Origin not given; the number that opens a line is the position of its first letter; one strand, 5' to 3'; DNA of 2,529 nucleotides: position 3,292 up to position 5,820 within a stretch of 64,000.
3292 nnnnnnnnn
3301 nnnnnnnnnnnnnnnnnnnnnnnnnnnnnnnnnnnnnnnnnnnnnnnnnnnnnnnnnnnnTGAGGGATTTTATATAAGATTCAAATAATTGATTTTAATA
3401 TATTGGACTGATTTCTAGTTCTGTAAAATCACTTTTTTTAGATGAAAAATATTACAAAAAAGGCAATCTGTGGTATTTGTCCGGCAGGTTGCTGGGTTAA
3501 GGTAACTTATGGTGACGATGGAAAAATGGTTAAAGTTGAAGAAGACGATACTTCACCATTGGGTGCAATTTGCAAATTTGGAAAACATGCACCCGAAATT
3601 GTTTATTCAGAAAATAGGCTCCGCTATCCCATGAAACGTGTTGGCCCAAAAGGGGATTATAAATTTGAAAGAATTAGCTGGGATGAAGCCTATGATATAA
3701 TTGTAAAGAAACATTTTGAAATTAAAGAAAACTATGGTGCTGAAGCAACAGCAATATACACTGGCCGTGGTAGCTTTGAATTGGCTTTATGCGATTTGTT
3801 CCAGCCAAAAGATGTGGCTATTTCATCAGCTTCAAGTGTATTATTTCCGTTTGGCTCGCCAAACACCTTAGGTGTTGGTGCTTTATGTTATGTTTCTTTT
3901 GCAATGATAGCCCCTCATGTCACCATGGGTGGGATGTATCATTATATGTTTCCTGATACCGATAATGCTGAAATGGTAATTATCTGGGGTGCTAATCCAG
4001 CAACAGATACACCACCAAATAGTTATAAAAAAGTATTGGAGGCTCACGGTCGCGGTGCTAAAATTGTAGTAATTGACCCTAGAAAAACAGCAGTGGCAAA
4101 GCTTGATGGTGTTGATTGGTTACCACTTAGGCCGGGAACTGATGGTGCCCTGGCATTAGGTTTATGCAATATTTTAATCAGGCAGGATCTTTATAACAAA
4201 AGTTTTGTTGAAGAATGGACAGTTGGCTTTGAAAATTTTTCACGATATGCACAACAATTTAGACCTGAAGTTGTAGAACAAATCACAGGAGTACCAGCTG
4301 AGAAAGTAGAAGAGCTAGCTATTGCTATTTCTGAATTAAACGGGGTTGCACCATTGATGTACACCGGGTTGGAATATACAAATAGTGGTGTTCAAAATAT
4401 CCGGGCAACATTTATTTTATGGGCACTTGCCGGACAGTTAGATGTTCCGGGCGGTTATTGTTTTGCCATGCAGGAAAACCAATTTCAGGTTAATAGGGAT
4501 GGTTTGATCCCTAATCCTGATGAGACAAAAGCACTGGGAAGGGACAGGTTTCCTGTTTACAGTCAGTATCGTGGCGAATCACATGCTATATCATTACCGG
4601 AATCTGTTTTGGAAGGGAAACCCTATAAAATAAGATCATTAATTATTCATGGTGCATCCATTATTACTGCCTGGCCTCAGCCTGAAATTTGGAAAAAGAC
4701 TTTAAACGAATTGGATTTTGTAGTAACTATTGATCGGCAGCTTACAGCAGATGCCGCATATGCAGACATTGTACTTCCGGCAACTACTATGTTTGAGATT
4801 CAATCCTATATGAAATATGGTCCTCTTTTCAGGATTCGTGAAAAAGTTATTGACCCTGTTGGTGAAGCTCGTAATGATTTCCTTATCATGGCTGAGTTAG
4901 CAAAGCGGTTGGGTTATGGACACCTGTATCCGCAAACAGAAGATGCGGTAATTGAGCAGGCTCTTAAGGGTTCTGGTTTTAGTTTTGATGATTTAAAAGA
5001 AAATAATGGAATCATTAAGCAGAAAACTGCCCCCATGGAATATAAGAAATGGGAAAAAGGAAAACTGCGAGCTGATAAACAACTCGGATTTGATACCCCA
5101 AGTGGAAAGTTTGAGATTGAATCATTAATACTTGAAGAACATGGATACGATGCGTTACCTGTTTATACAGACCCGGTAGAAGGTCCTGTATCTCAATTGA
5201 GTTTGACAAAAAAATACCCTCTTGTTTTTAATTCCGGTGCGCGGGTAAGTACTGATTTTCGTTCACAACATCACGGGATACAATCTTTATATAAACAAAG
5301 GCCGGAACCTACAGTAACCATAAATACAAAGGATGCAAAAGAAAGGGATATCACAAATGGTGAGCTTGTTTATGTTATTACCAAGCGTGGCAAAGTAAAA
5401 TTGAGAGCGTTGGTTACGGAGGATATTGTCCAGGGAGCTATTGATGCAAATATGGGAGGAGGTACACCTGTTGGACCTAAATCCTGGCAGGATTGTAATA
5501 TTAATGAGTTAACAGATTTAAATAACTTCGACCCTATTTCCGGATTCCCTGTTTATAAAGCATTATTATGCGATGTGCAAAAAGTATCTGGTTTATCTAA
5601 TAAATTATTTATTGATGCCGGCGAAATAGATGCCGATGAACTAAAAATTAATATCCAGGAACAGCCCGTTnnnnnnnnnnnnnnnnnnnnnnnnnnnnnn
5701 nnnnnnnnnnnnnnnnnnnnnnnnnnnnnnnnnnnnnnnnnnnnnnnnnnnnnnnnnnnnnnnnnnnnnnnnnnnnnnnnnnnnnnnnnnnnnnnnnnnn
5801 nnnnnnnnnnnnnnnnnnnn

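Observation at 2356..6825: Two-gene anaerobic-type ergothioneine cluster: egtD next to a metallopterin oxidoreductase::cysteine desulfurase fusion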

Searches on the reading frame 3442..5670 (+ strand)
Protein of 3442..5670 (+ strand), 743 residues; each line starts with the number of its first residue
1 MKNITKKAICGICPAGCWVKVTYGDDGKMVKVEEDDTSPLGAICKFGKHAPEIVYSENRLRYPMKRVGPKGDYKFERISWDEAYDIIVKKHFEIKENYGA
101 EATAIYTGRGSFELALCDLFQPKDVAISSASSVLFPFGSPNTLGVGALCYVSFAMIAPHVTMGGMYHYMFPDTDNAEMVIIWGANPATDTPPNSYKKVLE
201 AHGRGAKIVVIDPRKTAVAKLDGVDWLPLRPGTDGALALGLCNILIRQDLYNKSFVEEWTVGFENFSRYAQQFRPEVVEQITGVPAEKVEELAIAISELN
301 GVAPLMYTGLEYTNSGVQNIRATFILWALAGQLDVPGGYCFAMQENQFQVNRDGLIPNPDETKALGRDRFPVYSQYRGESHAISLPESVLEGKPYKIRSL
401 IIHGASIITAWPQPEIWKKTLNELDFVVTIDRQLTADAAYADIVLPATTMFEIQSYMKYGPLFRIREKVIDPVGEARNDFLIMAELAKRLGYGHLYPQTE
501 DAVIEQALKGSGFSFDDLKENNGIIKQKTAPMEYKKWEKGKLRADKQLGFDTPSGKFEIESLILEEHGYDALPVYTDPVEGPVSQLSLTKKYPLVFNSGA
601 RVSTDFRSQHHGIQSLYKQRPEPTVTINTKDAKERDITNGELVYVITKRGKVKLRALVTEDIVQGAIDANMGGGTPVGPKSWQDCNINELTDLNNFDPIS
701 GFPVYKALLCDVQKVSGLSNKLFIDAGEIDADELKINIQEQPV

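Call 22: search_solved_structures(query=window:3442-5670:+, max_evalue=1e-40, show_alignments=1)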
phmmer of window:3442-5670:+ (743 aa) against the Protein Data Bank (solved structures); distinct sequences matched with E-value up to 1e-40: 6.
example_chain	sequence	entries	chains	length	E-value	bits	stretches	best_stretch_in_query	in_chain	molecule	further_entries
2e7z_A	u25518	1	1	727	8.3e-69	235.9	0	6-380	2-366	Acetylene hydratase Ahy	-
2vpw_A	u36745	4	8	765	7.9e-59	202.9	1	9-651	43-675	THIOSULFATE REDUCTASE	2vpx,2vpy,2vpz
7qv7_S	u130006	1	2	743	2.9e-49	171.3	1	9-720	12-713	Hydrogen dependent carbon dioxide reductase subunit FdhF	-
1aa6_A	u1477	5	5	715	5.8e-46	160.4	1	8-713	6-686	FORMATE DEHYDROGENASE H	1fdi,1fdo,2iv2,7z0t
1eu1_A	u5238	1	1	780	1.6e-43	152.3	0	421-681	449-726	DIMETHYL SULFOXIDE REDUCTASE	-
7bkb_D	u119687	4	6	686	8.4e-43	149.9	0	9-502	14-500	Formate dehydrogenase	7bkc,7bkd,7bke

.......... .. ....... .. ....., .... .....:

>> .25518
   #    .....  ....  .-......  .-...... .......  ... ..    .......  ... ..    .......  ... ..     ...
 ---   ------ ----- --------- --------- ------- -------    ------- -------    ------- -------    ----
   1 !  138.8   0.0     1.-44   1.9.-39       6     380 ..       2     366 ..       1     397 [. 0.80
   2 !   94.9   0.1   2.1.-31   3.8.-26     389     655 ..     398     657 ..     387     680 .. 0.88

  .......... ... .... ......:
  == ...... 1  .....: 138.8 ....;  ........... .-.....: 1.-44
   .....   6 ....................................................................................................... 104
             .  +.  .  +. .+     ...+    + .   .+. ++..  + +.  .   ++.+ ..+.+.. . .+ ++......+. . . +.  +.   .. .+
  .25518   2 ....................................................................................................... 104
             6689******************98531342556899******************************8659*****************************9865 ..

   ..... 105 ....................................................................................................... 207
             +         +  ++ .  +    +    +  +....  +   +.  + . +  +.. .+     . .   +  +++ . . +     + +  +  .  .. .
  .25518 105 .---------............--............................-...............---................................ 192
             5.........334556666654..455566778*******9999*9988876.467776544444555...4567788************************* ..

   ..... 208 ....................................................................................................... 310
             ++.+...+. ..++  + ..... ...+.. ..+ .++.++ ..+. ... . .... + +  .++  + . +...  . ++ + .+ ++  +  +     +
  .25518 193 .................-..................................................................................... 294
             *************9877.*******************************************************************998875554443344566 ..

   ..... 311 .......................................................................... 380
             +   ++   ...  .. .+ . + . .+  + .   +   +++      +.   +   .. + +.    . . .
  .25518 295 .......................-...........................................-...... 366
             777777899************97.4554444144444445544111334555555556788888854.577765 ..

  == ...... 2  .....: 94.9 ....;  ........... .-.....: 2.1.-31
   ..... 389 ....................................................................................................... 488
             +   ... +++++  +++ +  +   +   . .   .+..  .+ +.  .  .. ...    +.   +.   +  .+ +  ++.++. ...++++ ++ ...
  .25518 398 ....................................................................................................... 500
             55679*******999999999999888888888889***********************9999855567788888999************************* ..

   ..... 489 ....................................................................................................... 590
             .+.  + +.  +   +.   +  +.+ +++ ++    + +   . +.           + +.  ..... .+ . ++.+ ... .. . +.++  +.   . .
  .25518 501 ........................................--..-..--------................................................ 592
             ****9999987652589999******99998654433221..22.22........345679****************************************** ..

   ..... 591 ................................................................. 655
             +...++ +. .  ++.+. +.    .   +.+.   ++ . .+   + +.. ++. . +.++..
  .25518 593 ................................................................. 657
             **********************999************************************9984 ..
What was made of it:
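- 3442..5562 (+): N-terminal bis-MGD (Mo/W) module, aa 1-707. It contains the Fe4S4 cysteines C10, C13, C17 and C44 (codons 3469, 3478, 3490, 3571) and the metal-ligand Cys149 (3886-3888). Acetylene hydratase 2E7Z is the best structural relative at 8e-69, and its W-ligand Cys aligns to Cys149 (call 22).
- Closest known: Tungsten-dependent acetylene hydratase. Same: It shares the Fe4S4 cysteine pattern, and its Cys ligand to the metal aligns with Cys149 (call 22).
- Tried and rejected: Acetylene-hydratase function: rejected, because Asp13 is Pro (call 22).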
